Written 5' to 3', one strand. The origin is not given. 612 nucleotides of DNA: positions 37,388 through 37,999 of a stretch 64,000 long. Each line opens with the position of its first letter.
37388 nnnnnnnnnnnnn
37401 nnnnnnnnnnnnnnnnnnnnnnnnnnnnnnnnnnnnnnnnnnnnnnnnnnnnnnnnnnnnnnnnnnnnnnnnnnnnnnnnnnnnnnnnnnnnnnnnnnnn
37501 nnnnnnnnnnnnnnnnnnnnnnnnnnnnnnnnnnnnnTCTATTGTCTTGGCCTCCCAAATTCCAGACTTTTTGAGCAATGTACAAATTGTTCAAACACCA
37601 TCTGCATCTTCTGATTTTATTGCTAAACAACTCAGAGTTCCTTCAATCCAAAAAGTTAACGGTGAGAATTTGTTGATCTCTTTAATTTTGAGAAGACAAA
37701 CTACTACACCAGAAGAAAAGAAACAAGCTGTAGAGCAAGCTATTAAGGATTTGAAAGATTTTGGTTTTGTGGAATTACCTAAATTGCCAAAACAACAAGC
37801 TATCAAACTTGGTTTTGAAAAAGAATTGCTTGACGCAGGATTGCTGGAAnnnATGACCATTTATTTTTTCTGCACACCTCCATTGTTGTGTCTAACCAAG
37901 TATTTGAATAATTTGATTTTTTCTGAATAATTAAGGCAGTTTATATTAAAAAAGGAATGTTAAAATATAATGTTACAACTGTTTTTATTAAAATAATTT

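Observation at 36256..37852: DEAD-box helicase paralog with eroded ATPase motifs and a mitochondrial-type presequence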

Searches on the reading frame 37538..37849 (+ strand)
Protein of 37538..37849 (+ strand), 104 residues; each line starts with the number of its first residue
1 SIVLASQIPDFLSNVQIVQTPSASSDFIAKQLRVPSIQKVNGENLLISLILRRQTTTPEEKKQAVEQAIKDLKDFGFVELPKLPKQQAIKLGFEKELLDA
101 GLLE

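Call 18: search_protein_families(library=pfam, max_evalue=10, proteins=[window:37538-37849:+])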
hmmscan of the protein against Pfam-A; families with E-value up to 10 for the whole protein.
seq(104 aa): 0 families
